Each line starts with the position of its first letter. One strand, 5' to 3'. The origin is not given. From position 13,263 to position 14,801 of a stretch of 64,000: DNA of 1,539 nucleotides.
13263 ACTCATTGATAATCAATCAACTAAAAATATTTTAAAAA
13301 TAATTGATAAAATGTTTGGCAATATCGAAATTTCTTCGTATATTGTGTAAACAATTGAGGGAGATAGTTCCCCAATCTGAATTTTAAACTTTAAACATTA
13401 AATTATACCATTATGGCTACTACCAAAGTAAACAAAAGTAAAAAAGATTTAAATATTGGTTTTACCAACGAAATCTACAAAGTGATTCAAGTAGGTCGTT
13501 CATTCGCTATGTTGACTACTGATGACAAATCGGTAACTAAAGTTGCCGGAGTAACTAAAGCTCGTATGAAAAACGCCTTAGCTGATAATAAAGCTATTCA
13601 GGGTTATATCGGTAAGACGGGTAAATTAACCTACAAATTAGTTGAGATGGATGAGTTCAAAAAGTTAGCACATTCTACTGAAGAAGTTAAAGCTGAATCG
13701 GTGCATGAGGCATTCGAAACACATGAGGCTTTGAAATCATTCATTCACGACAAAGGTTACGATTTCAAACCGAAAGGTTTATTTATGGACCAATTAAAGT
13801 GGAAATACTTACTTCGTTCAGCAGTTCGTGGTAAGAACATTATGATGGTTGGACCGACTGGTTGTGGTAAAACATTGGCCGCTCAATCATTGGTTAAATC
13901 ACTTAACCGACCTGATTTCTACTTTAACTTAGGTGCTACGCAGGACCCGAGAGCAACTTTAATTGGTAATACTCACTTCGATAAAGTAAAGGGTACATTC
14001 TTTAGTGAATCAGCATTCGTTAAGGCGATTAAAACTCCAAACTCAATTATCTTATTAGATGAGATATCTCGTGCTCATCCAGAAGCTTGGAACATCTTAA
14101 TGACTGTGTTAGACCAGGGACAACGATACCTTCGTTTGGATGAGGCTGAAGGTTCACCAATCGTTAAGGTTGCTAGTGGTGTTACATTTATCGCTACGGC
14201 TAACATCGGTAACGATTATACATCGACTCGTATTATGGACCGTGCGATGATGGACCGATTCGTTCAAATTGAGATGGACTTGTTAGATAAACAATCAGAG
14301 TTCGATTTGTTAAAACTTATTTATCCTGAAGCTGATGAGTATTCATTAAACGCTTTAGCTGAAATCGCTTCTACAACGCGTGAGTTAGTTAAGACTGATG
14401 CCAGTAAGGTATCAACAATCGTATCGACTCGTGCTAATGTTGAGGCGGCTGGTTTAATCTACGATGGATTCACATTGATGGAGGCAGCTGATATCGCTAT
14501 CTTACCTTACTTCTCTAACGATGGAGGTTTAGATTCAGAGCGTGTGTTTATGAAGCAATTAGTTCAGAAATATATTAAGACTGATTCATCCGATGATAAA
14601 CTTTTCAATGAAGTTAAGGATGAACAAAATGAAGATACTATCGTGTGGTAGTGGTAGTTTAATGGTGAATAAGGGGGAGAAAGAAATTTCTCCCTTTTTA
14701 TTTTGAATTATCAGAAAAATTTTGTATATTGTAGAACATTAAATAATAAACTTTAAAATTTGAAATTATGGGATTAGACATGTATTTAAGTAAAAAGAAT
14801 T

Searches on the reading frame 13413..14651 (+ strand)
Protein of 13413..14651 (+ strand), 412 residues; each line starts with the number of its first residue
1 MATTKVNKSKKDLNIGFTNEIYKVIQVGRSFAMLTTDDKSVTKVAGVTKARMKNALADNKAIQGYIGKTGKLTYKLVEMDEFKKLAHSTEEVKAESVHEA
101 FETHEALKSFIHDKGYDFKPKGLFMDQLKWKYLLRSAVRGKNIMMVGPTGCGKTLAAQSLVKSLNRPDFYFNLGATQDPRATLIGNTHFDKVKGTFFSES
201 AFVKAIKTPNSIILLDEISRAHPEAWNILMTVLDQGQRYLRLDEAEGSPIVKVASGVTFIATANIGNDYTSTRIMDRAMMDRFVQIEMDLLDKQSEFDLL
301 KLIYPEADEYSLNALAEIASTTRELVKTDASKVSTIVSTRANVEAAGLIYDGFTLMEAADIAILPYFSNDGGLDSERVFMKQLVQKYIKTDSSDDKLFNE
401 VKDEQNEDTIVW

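Call 15: search_protein_families(library=phrogs, proteins=[window:13413-14651:+])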
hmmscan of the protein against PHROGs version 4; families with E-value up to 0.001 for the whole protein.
window:13413-14651:+ (412 aa): 13 families
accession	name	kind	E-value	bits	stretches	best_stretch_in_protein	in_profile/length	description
phrog_249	-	moron, auxiliary metabolic gene and host takeover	2e-25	90.9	1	41-368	36-336/380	porphyrin biosynthesis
phrog_16448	-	other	1.6e-13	50.8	1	130-287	439-590/680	ATPase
phrog_4871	-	other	2.8e-13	50.2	1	143-275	499-628/764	ATP-dependent protease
phrog_27939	-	other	1.3e-11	45.6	1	142-286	38-177/270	ATP-dependent protease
phrog_168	-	DNA, RNA and nucleotide metabolism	5.4e-11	43.7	1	135-292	38-160/314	clamp loader of DNA polymerase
phrog_1297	-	other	2.9e-10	40.7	1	139-289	24-169/356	ATPase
phrog_29395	-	unknown function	2.5e-08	34.3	1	137-285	180-346/531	-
phrog_3757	-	unknown function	4.7e-07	30.5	1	138-174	124-160/367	-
phrog_4339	-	unknown function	1e-06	29.2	1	135-167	46-78/552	-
phrog_15585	-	unknown function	9.4e-05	21.9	1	139-277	348-484/793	-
phrog_5846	-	DNA, RNA and nucleotide metabolism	0.00077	19.8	0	131-233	35-118/380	clamp loader of DNA polymerase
phrog_19600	-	other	0.00097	19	1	131-284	72-211/447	ATPase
phrog_10401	-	other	0.00099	18.9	0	138-167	458-487/667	ATPase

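Call 17: find_related_loci(query=window:13413-14651:+, collection=viral_contigs, flank=10000)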
Query window:13413-14651:+ (412 aa) in viral_contigs; peptide patterns used: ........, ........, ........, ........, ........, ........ (x = any residue, [..] = any of these).
251 stretches matched a pattern; 250 encode a relative of the query (tblastn E <= 1e-3); the best 80 are kept; 80 distinct loci.
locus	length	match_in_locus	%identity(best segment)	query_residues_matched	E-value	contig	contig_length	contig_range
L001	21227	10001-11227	86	1-412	0e+0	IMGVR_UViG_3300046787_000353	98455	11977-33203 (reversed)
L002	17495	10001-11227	86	1-412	0e+0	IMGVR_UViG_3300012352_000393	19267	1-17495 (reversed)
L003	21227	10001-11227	84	1-412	0e+0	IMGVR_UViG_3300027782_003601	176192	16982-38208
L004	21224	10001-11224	84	1-412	0e+0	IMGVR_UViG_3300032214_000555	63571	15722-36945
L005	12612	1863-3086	82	1-412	0e+0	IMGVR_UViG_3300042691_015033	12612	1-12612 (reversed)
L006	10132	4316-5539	82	1-412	0e+0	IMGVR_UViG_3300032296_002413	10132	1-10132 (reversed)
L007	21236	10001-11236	78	1-412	0e+0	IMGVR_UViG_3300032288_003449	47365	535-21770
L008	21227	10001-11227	78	5-412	0e+0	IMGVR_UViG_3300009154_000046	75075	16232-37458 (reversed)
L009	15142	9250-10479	78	1-412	0e+0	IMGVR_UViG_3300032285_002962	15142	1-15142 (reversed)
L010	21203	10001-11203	79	12-412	0e+0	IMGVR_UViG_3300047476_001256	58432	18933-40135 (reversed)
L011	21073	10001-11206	78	11-412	0e+0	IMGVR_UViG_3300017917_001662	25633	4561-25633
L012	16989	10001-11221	78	3-412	0e+0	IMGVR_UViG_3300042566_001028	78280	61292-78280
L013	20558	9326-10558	76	5-412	0e+0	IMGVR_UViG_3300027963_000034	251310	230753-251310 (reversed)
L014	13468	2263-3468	78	11-412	0e+0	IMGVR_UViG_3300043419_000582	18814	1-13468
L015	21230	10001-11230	73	2-412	0e+0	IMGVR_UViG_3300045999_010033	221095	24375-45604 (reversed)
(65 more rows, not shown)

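Call 54: search_dna_similar(query=window:13413-14651:+, collection=phages, mode=protein, max_rows=12)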
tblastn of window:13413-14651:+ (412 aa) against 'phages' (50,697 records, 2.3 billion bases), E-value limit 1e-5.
Records with a match: 64; places in all: 64; records where one place covers at least 80% of the query: 1.
Best place of each record, by identity: <60% 64.
By first word of the organism name: Pseudomonas 11; Klebsiella 11; Thermus 10; Bacteriophage 9; uncultured 4; Listeria 4; Salmonella 4; Microcystis 2; Haloarcula 2; Bacteroides 1; and 6 more.
By host as written in the record: - 17; Pseudomonas aeruginosa PAO1 5; Thermus thermophilus 5; Klebsiella pneumoniae 5; Thermus thermophilus HB8 4; Listeria monocytogenes 4; Pseudomonas aeruginosa 3; Haloarcula hispanica 2; and 17 more.
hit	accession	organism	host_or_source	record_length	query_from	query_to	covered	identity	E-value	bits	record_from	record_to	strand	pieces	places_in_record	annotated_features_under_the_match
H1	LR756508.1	uncultured phage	metagenomic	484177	89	399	75%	51.1%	3e-92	309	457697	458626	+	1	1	record has no annotation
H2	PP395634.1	Microcystis phage Mel-JY01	Microcystis elabens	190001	119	400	68%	55.4%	4e-100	332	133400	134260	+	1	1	AAA domain containing protein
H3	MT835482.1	Bacteriophage sp.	human fecal samples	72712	121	384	64%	33.6%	2e-30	129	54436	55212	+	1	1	record has no annotation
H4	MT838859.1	Bacteriophage sp.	human fecal samples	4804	68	398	80%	23.9%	6e-11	71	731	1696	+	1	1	record has no annotation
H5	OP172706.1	Bacteroides phage BS162P1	Bacteroides salyersiae BSC162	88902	122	367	60%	31.9%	8e-29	125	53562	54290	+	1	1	hypothetical protein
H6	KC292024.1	Haloarcula hispanica tailed virus 2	Haloarcula hispanica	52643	112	412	73%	24.4%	3e-7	59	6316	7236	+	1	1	10: hypothetical protein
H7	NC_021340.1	Haloarcula hispanica tailed virus 2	Haloarcula hispanica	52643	112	412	73%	24.4%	3e-7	59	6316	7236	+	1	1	10: hypothetical protein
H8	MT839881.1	Bacteriophage sp.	human fecal samples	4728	138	403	65%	23.8%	2e-7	59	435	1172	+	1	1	record has no annotation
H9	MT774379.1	uncultured phage cr118_1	human feces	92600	116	321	50%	30.4%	1e-6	57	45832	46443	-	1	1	transcriptional regulator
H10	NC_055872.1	uncultured phage cr118_1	human feces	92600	116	321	50%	30.4%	1e-6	57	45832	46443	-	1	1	porphyrin biosynthesis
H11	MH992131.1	Thermus phage TSP4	Thermus sp. TC4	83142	133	369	58%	25.9%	5e-10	68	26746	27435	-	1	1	chaperone/ATP-dependent lon protease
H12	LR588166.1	Pseudomonas phage vB_PaeM_MIJ3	-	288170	142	351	51%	28.1%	7e-7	57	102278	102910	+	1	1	clpA: ATP-dependent Clp protease ATP-binding subunit ClpA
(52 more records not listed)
